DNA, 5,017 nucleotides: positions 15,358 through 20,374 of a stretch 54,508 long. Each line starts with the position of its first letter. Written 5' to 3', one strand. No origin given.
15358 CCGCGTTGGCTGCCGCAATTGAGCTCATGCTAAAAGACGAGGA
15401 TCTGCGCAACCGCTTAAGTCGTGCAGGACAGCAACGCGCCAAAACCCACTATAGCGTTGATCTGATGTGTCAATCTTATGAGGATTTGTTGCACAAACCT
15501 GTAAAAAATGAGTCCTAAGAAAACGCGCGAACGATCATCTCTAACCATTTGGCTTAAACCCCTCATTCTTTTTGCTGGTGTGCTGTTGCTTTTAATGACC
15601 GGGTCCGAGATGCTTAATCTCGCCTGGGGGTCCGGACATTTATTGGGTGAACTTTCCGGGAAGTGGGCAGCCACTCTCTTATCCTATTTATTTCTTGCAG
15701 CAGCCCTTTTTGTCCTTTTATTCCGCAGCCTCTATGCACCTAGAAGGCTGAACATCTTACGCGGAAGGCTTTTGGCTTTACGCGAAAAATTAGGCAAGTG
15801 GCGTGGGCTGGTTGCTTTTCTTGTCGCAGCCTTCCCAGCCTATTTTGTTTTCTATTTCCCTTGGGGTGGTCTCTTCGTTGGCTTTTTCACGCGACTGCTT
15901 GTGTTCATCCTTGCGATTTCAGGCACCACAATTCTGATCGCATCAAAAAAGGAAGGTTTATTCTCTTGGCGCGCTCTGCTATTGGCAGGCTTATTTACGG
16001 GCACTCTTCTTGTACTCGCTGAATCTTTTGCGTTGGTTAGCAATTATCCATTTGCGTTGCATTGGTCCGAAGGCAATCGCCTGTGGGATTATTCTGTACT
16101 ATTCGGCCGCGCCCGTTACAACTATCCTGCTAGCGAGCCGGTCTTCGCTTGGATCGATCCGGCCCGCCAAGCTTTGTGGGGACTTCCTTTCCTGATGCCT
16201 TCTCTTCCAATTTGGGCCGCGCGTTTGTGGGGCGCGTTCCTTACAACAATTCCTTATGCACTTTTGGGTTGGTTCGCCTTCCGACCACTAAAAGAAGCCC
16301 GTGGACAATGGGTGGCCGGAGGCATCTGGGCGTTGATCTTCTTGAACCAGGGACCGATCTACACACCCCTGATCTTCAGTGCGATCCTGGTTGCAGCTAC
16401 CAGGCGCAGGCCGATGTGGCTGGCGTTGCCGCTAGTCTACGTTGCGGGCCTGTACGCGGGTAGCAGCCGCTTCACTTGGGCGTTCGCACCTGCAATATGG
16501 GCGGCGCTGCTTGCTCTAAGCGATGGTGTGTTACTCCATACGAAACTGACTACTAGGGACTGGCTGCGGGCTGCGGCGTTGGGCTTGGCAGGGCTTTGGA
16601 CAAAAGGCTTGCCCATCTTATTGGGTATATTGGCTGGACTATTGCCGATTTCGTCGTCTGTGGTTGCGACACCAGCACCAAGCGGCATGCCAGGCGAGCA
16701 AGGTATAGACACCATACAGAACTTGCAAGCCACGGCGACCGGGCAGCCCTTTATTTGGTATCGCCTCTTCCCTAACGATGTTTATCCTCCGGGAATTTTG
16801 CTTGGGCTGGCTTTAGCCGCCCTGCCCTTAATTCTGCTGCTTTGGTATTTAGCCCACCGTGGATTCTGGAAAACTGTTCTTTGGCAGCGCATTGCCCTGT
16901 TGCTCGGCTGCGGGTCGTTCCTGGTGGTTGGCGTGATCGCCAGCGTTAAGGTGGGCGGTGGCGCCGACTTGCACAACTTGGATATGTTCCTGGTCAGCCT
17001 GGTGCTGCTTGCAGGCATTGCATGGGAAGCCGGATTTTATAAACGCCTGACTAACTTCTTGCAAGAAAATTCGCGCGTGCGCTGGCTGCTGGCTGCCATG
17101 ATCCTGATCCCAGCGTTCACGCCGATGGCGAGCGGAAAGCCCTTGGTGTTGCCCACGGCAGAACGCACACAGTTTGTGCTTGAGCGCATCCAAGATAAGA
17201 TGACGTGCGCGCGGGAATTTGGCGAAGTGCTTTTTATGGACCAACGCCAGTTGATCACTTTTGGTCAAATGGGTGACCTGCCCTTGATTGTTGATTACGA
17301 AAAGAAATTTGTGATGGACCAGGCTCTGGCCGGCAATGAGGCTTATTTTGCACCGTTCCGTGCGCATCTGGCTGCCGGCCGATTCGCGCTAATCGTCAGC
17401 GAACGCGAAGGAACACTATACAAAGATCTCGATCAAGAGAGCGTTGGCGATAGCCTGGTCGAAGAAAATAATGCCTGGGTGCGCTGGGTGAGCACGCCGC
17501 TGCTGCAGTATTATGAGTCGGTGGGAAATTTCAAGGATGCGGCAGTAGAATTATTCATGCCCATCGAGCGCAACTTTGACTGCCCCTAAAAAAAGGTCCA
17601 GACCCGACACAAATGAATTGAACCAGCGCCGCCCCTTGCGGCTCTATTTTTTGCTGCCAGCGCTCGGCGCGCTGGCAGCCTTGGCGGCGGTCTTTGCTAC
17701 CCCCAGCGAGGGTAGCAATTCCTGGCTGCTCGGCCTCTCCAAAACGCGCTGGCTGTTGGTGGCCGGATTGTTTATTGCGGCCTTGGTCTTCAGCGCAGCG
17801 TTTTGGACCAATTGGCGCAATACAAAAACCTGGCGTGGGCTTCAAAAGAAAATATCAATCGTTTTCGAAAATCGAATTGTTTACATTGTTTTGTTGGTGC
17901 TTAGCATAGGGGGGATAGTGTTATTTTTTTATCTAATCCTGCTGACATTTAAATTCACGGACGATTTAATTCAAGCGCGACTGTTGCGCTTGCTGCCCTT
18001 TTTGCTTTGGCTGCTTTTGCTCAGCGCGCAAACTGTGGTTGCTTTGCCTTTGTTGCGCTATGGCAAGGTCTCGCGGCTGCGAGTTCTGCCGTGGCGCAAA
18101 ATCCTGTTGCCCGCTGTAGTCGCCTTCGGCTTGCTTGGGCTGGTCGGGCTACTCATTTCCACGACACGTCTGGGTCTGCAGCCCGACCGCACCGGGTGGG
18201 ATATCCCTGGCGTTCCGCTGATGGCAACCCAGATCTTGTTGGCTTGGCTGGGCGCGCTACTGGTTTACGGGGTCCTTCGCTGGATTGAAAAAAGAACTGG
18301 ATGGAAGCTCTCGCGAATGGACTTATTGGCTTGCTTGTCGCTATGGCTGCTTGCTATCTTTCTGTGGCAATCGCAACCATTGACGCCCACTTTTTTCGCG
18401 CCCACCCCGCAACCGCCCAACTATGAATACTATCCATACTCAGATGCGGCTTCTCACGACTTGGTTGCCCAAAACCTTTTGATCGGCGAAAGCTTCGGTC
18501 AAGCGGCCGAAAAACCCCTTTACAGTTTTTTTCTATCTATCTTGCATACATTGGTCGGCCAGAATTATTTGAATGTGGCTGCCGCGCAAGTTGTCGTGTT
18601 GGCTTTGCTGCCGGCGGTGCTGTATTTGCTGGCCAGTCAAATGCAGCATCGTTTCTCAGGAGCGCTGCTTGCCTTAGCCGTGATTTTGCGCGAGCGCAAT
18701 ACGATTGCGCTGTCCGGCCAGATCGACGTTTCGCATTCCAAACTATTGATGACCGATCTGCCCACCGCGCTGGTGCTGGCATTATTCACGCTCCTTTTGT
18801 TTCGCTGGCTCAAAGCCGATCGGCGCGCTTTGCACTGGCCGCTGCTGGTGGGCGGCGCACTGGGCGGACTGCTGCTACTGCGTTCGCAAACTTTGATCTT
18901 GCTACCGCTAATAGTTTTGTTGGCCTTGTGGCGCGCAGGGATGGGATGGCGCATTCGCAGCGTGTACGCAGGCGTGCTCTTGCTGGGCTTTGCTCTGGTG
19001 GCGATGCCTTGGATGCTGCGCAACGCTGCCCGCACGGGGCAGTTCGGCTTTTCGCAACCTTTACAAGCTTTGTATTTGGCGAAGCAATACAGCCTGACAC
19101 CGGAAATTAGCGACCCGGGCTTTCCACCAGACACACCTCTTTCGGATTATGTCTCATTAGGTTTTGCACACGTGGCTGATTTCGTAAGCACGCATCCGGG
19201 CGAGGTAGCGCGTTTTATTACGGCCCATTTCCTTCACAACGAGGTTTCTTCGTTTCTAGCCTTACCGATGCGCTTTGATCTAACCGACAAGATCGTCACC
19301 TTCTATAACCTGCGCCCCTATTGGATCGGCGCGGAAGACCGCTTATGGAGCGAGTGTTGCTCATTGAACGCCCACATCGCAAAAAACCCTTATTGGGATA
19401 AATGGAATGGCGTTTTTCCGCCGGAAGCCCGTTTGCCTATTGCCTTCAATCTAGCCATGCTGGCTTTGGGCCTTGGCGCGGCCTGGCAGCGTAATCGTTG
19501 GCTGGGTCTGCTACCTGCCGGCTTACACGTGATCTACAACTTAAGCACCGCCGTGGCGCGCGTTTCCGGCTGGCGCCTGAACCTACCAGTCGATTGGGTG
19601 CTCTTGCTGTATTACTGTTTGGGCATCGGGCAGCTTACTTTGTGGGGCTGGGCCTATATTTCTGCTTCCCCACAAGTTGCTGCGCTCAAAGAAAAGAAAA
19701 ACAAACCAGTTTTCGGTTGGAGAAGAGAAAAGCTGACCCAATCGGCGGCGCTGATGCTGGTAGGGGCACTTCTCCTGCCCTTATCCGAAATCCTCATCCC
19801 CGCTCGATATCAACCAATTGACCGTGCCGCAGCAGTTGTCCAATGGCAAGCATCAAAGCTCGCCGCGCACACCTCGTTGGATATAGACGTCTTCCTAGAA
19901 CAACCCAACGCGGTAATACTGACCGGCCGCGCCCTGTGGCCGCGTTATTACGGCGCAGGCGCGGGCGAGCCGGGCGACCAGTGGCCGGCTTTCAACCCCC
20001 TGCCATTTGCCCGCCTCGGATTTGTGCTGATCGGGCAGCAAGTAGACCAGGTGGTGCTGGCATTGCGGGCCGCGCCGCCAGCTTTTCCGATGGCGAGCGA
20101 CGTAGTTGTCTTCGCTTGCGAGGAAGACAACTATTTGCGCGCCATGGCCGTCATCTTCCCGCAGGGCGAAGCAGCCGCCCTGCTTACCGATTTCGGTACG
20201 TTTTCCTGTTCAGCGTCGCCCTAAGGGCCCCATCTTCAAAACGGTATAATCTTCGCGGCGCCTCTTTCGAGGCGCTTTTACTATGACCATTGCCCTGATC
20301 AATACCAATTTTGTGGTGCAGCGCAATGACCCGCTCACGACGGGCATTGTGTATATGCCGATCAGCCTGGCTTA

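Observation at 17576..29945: GT-C paralog pair bracketing a candidate 'lipid-linked donor tailoring' cassette (radical SAM, MTase, polyprenyl-P GT2, MTase, UGM-like flavoenzyme)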

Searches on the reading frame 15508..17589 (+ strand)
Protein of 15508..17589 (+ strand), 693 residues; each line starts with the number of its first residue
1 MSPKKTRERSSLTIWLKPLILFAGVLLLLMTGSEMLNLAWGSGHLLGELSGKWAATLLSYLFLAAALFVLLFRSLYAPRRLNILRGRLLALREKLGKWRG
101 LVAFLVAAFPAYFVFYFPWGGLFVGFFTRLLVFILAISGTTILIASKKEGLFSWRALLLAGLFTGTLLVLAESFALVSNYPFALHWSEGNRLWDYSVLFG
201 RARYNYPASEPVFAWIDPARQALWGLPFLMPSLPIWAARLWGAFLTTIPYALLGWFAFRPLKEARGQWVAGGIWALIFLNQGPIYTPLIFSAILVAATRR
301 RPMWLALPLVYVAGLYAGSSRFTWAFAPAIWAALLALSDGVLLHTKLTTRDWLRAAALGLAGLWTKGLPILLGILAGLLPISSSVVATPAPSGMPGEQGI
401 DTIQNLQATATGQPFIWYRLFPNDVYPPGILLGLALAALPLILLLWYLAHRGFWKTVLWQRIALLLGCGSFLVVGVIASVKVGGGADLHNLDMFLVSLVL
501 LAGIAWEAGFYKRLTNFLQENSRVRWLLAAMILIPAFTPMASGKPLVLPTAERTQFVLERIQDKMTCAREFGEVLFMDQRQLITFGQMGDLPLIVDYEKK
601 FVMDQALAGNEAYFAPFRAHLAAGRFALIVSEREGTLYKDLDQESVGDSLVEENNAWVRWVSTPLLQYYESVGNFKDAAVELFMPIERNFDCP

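Call 4: search_protein_families(library=pfam, proteins=[window:15508-17589:+], max_evalue=0.01)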
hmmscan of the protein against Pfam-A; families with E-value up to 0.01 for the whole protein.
window:15508-17589:+ (693 aa): 0 families

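Call 10: search_protein_families(library=ncbifam, proteins=[window:15508-17589:+], max_evalue=0.001)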
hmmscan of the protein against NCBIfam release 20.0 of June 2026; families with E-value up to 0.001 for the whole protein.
window:15508-17589:+ (693 aa): 0 families

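Call 82: search_protein_families(library=pfam, proteins=[window:15508-17589:+], max_evalue=0.1)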
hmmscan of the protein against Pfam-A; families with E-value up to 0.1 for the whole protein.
window:15508-17589:+ (693 aa): 1 family
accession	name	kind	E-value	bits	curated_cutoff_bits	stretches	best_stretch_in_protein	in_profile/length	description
PF19470.4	DUF6007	-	0.05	14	26.7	1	438-481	19-62/65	Family of unknown function (DUF6007)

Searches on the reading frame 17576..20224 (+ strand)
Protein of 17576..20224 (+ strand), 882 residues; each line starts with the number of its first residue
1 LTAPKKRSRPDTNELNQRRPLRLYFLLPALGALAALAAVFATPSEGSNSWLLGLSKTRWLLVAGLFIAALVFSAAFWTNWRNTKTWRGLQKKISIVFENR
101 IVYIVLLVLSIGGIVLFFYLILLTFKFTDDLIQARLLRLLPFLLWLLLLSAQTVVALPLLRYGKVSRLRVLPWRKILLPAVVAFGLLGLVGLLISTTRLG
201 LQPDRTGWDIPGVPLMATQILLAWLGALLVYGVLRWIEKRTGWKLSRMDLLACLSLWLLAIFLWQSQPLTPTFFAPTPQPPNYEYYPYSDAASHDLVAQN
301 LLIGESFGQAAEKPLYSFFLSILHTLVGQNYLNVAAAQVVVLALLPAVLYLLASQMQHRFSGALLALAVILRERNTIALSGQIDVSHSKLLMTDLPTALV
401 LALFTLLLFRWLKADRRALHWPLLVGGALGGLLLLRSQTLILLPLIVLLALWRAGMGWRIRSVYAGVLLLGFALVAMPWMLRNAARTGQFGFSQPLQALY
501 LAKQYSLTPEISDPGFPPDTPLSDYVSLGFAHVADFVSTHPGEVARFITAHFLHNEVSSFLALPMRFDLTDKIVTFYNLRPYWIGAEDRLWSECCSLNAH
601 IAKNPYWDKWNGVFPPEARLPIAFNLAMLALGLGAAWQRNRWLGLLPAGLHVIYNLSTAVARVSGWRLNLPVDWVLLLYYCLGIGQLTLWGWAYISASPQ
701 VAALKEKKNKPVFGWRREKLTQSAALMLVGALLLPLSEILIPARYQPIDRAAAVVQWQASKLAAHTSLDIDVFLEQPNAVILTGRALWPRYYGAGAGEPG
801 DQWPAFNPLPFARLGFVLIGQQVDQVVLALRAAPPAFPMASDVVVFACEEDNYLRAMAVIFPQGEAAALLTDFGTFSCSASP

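Call 4: search_protein_families(library=pfam, proteins=[window:17576-20224:+], max_evalue=0.01)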
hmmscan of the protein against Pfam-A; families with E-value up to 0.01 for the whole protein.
window:17576-20224:+ (882 aa): 1 family
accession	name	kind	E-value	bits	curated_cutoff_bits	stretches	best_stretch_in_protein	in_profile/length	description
PF13231.12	PMT_2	-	0.00021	22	26.1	1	314-479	4-157/160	Dolichyl-phosphate-mannose-protein mannosyltransferase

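Call 10: search_protein_families(library=ncbifam, proteins=[window:17576-20224:+], max_evalue=0.001)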
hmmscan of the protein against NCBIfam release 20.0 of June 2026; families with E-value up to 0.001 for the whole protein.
window:17576-20224:+ (882 aa): 0 families
